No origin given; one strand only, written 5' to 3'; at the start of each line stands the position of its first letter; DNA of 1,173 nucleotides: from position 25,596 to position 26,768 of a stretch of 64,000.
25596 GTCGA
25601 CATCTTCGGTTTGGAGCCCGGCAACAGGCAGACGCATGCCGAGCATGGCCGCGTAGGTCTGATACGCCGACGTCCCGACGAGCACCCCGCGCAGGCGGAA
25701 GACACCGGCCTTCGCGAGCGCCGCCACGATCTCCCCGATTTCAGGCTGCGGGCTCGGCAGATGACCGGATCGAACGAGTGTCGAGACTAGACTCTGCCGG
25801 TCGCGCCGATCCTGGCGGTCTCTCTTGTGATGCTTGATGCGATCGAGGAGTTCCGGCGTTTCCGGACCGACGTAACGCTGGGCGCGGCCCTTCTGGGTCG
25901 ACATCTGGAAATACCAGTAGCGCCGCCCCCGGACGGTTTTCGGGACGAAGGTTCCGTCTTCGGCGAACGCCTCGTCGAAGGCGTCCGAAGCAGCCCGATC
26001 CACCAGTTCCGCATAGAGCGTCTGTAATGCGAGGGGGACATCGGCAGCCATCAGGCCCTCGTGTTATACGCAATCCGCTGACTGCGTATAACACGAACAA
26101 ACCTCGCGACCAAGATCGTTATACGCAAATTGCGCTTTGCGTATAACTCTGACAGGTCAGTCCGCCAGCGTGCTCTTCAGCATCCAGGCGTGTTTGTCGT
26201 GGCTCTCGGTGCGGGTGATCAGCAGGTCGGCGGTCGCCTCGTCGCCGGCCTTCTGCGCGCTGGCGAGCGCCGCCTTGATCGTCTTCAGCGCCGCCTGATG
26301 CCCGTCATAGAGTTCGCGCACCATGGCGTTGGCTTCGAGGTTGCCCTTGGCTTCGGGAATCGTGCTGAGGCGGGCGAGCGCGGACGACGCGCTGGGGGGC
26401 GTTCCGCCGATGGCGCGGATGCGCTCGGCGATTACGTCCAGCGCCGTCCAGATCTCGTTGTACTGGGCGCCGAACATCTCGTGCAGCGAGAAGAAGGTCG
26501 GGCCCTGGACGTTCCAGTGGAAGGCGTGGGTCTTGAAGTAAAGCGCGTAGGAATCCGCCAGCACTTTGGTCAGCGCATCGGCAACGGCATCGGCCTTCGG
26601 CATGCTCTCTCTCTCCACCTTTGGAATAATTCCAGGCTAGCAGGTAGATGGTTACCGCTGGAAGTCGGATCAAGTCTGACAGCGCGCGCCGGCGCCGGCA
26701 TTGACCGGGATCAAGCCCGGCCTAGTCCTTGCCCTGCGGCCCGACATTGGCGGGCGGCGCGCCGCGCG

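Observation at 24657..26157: A nucleotidyltransferase-fold protein with a DUF1488-like C-terminus behind two AT-rich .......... palindromes, next to dps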

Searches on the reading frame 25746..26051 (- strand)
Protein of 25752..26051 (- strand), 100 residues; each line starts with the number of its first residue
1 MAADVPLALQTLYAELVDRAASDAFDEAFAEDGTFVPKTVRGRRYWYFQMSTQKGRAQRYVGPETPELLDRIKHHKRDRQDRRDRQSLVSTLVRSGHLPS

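Call 16: search_protein_families(library=pfam, proteins=[window:25752-26051:-], max_evalue=10)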
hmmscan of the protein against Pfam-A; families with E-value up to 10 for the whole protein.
window:25752-26051:- (100 aa): 2 families
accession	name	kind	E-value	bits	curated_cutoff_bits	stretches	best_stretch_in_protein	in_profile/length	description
PF13577.12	SnoaL_4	-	0.0011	19.4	24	1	9-52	12-59/126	SnoaL-like domain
PF25632.1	Fusello_VP2_Capsid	-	0.16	12.8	27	1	71-93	41-63/74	Fusellovirus capsid protein VP2 family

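Call 50: predict_structure(alignment_id=A3)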
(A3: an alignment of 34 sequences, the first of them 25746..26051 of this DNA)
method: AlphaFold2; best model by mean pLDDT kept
length: 102 residues; sequences in the alignment: 34
mean_pLDDT: 70.1   pTM: 0.45
mean pLDDT of the five models: 70.1, 68.8, 67.7, 64.8, 63.9
residues with pLDDT >= 90: 0; 70-90: 45; 50-70: 52; < 50: 5
segments of 3 or more residues with pLDDT < 50: 100-102
pLDDT, mean of each block of 10 residues (from residue 1): 62 66 64 80 85 77 80 69 64 59 47
secondary structure, 60 per line:
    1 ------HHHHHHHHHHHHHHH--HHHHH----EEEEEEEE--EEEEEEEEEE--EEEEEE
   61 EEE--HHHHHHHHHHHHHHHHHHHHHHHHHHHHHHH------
elements in order: H7-21 H24-28 E33-40 E43-52 E55-63 H66-96

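Call 71: fold_search(model_id=the predicted structure, library=pdb)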
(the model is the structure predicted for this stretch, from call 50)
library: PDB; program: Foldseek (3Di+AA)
matches with E <= 10: 804; with E <= 0.001: 0
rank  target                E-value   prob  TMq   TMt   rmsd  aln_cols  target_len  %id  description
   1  9f91_J                6.9e-02  0.84  0.27  0.38  10.5        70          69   17  Crystal structure of a designed Respiratory Syncytial Virus immunogen in complex with RSV90 fab (released 2025-05-21)
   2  9f91_I                1.1e-01  0.77  0.27  0.38  10.4        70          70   17  Crystal structure of a designed Respiratory Syncytial Virus immunogen in complex with RSV90 fab (released 2025-05-21)
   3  3sr2_D                2.2e-01  0.47  0.29  0.15   9.9        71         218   13  Crystal Structure of Human XLF-XRCC4 Complex (released 2011-07-20)
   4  9crp_H                2.2e-01  0.35  0.26  0.20  14.1       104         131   17  Post-targeting aCascade Type IA CRISPR-Cas Surveillance Complexes (released 2025-08-13)
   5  9crq_L                2.2e-01  0.35  0.26  0.20  14.1       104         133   17  Post-targeting aCascade Type IA CRISPR-Cas Surveillance Complexes (released 2025-08-13)
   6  3w03_A                2.3e-01  0.16  0.24  0.13  16.7       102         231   12  XLF-XRCC4 complex (released 2012-11-07)
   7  2qm4_A                2.3e-01  0.16  0.24  0.13  16.7       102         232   12  Crystal structure of human XLF/Cernunnos, a non-homologous end-joining factor (released 2007-12-11)
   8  9cq3_C                2.8e-01  0.18  0.24  0.12  17.8       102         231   11  The gap-filling complex with Pol mu engaged in the NHEJ pathway (released 2025-04-23)
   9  2r9a_B                3.2e-01  0.20  0.25  0.14  16.4        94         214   13  Crystal structure of human XLF (released 2008-01-01)
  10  8cht_D                3.2e-01  0.13  0.21  0.17  13.2       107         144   15  Crystal structure of human PURA (fragment Glu57-Glu212, PUR repeat I and II) (released 2024-02-21)
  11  9n82_c                3.6e-01  0.20  0.25  0.13  17.5       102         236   11  The ligation (AMP-Lys) complex in the NHEJ pathway (released 2025-04-23)
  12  2pma_A                4.1e-01  0.84  0.24  0.20   2.5        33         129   15  Structural Genomics, the crystal structure of a protein Lpg0085 with unknown function (DUF785) from Legionella pneumop (released 2007-05-22)
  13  3k44_A                4.1e-01  0.15  0.23  0.17  13.4       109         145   13  Crystal Structure of Drosophila melanogaster Pur-alpha (released 2009-10-27)
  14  9rc0                  4.3e-01  0.15  0.24  0.10  15.2        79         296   20  DvhD, PAS/HD-GYP domains (released 2026-03-04)
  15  2it9_A                4.3e-01  0.12  0.21  0.18  16.4        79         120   13  Crystal structure of a protein with unknown function from DUF155 family (YP_292156.1) from Prochlorococcus sp. NATL2A  (released 2006-11-28)
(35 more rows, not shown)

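Call 86: search_solved_structures(query=A4, max_evalue=10, show_alignments=3)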
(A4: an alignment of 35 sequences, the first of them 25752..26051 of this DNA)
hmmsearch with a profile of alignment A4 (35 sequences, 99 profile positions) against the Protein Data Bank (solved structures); distinct sequences matched with E-value up to 10: 7.
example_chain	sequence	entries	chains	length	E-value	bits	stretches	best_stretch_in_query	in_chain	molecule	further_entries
3b4n_A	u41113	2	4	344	0.3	14.4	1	21-83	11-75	Endo-pectate lyase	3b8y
1pk0_A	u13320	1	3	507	0.47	13.8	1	26-52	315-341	Calmodulin-sensitive adenylate cyclase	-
1k8t_A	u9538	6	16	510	0.47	13.8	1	26-52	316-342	CALMODULIN-SENSITIVE ADENYLATE CYCLASE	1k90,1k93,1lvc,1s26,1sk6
6uzb_H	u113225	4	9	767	0.59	13.5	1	26-52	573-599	Calmodulin-sensitive adenylate cyclase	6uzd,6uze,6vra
1xfv_A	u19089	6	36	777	0.59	13.5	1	26-52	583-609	Calmodulin-sensitive adenylate cyclase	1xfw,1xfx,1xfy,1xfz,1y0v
1xfu_A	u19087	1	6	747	0.64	13.4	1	26-52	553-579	Calmodulin-sensitive adenylate cyclase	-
9c3c_D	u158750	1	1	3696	1.7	12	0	39-93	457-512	Dystrophin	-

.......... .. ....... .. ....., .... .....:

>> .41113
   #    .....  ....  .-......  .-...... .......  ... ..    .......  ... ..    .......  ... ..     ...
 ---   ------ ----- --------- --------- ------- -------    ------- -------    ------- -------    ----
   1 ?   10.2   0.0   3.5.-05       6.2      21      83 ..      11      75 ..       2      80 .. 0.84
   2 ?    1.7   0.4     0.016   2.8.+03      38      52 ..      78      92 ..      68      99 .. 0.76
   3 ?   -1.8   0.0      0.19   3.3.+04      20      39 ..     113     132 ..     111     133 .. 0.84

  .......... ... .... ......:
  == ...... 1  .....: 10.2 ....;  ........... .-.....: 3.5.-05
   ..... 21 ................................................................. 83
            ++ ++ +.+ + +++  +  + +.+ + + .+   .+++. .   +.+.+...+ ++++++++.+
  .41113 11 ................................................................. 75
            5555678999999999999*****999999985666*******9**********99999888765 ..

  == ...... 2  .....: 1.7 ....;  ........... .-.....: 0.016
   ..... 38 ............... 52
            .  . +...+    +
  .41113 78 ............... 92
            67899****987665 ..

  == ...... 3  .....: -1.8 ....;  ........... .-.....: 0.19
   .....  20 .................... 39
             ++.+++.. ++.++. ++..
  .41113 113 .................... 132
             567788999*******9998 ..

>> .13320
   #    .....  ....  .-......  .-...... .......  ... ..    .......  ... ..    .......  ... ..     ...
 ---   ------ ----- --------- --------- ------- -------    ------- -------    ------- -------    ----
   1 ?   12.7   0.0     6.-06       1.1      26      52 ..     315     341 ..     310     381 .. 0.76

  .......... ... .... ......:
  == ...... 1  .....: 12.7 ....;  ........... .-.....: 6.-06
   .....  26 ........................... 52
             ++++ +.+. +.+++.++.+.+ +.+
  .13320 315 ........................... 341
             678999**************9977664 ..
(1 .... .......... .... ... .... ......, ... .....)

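Call 87: search_protein_families(library=pfam, alignment_id=A4, max_evalue=1)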
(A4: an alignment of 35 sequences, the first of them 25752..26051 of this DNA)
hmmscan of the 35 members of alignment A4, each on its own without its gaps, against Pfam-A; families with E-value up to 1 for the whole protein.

A. member 1, window:25752-26051:- (100 aa): 2 families
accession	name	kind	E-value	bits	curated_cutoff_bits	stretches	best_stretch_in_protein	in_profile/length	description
PF13577.12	SnoaL_4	-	0.0011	19.4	24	1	9-52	12-59/126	SnoaL-like domain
PF25632.1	Fusello_VP2_Capsid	-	0.16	12.8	27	0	71-93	41-63/74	Fusellovirus capsid protein VP2 family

B. families by the number of members that match (of 35 scanned): 11 families
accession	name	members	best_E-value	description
PF13577.12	SnoaL_4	2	0.0011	SnoaL-like domain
PF13356.12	Arm-DNA-bind_3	2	0.039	Arm DNA-binding domain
PF16361.10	Peptidase_S8_N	1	0.0096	N-terminal of Subtilase family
PF07935.16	SSV1_ORF_D-335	1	0.011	ORF D-335-like protein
PF17190.9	RecG_N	1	0.047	RecG N-terminal helical domain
PF24375.1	DUF7531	1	0.084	Family of unknown function (DUF7531)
PF08402.16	TOBE_2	1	0.092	TOBE domain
PF23125.1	Xre-MbcA-ParS_M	1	0.1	Antitoxin Xre/MbcA/ParS-like, middle domain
PF19565.4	DUF6087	1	0.11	Family of unknown function (DUF6087)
PF20893.2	DUF6845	1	0.14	Domain of unknown function (DUF6845)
PF25632.1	Fusello_VP2_Capsid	1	0.16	Fusellovirus capsid protein VP2 family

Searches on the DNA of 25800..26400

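Call 96: search_rna_families(source=window, start=25800, end=26400, threshold=evalue, max_evalue=1)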
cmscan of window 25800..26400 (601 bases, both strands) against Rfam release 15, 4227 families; matches with E-value up to 1: 0.
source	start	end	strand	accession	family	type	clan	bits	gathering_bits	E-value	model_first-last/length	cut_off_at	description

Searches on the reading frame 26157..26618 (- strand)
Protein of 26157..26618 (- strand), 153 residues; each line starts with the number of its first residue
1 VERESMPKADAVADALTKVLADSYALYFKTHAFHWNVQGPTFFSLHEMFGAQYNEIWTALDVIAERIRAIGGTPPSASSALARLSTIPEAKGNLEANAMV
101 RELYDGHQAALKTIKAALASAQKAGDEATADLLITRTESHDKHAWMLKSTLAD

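Call 3: search_protein_families(library=pfam, proteins=[window:26157-26618:-], max_evalue=1)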
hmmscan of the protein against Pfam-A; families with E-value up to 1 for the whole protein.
window:26157-26618:- (153 aa): 1 family
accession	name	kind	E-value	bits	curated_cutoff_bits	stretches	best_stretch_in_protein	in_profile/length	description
PF00210.30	Ferritin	-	5.5e-30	104.6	24.5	1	14-152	2-137/142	Ferritin-like domain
